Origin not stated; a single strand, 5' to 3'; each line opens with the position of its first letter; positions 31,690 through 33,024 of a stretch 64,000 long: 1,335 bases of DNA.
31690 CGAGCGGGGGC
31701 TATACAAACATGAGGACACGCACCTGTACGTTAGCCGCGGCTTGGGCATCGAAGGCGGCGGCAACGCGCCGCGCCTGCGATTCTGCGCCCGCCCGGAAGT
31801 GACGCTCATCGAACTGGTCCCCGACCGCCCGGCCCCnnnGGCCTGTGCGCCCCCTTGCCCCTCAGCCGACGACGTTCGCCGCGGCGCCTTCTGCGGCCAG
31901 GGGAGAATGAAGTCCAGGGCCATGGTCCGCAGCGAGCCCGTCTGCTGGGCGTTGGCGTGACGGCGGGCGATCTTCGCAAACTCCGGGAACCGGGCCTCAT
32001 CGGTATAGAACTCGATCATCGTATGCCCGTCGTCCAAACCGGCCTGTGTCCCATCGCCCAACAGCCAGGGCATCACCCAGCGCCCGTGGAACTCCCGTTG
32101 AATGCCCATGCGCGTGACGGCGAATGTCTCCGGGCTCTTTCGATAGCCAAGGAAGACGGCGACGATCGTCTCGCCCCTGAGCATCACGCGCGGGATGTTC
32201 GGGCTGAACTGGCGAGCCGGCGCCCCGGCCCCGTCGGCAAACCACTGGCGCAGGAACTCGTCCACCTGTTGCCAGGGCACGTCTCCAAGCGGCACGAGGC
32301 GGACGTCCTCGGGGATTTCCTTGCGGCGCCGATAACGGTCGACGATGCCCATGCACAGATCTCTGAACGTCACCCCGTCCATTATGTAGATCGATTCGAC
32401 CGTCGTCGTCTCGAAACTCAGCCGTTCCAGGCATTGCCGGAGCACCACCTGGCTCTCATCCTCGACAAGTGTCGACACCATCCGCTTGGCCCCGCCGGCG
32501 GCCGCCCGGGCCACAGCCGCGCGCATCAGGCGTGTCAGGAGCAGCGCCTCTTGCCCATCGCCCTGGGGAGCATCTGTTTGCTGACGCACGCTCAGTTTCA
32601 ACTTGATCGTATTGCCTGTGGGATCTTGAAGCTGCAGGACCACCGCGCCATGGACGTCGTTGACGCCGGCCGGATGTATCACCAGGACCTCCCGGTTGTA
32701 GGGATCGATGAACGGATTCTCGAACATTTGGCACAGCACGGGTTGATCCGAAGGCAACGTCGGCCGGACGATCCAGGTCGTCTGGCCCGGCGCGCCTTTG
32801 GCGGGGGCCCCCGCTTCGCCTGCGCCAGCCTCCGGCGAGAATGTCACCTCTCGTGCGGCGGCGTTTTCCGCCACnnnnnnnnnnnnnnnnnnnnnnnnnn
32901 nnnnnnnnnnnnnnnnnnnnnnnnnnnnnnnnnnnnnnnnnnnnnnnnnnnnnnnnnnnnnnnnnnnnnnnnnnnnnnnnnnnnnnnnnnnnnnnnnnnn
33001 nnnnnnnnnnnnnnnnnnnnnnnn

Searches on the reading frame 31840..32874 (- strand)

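Call 64: search_protein_families(library=pfam, proteins=[window:31840-32874:-], max_evalue=5)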
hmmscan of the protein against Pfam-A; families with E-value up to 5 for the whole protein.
window:31840-32874:- (345 aa): 1 family
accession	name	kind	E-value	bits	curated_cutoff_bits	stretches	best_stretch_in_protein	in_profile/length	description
PF13480.13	Acetyltransf_6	-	0.022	15.3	22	1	206-296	53-141/143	Acetyltransferase (GNAT) domain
